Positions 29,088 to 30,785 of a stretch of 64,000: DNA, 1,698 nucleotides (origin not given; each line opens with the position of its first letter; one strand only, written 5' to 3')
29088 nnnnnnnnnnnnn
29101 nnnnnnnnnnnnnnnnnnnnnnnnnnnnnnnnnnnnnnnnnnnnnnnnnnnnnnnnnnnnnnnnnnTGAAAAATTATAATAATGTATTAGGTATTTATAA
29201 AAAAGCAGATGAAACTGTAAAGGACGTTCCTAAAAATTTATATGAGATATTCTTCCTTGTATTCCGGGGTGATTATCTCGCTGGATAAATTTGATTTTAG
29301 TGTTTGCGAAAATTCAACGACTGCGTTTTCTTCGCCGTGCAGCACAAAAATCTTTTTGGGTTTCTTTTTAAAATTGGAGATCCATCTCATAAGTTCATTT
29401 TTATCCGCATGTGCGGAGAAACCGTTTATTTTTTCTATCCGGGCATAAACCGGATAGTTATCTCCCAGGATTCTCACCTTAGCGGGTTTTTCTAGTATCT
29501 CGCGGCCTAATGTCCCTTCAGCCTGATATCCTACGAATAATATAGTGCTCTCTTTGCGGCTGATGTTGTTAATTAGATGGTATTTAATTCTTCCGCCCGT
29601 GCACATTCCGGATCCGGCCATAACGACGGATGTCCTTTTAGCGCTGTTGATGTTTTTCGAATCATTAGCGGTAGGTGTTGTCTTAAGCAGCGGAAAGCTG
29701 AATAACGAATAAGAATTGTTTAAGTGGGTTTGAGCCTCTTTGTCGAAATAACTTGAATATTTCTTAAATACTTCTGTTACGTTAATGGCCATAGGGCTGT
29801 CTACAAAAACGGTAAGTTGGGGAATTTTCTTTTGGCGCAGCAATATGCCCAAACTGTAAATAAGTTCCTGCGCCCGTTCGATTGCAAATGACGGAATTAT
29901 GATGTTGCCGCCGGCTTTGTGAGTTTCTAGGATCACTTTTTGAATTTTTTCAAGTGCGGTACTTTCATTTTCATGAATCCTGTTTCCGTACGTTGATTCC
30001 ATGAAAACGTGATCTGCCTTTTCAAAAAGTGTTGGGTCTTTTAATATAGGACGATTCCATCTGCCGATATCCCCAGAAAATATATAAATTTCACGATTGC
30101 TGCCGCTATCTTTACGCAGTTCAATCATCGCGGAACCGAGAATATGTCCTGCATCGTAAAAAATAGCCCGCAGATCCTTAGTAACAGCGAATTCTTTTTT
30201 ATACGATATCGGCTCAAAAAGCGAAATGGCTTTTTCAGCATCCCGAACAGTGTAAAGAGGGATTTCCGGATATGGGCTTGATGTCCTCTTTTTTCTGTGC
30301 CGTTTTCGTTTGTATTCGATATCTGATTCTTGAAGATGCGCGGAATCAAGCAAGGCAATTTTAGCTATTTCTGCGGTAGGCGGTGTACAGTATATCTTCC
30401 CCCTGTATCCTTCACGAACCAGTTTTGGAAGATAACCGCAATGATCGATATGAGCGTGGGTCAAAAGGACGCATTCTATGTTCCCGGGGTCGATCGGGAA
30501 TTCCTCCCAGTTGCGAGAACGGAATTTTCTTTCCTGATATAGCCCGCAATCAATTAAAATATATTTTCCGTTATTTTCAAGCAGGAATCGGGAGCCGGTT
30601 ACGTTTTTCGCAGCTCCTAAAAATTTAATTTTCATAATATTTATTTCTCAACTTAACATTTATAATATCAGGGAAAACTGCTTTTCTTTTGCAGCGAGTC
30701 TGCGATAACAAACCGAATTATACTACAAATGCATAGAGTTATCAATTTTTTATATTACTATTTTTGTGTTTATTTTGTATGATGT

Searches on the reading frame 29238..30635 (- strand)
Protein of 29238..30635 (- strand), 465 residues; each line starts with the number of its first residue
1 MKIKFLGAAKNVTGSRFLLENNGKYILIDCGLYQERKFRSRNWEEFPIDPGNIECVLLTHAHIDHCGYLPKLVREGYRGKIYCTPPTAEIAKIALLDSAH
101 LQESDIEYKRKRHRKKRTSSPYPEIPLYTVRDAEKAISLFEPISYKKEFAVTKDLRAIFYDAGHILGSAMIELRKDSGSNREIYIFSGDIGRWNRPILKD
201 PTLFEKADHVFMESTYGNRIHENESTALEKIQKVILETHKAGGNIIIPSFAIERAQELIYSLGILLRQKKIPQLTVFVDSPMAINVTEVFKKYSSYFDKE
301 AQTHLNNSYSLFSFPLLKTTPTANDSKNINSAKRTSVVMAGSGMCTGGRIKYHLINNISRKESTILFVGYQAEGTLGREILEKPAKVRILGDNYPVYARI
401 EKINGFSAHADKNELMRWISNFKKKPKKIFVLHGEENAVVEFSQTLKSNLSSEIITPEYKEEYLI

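Call 35: search_protein_families(library=pfam, proteins=[window:29238-30635:-], max_evalue=0.00001)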
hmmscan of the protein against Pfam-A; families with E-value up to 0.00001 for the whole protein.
window:29238-30635:- (465 aa): 5 families
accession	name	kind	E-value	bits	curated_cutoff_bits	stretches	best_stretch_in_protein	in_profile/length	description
PF10996.14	Beta-Casp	-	7.6e-38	130.2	27.7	1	255-380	1-120/120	Beta-Casp domain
PF07521.17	RMMBL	-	5.2e-18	65.2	21.6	1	394-457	2-63/63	Zn-dependent metallo-hydrolase RNA specificity domain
PF16661.11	Lactamase_B_6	-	1.2e-12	48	27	1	18-177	1-153/193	Metallo-beta-lactamase superfamily domain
PF00753.33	Lactamase_B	-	9e-10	39.2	22.7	1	17-91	9-82/196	Metallo-beta-lactamase superfamily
PF12706.13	Lactamase_B_2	-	3.3e-08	33.8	27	1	26-90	3-69/200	Beta-lactamase superfamily domain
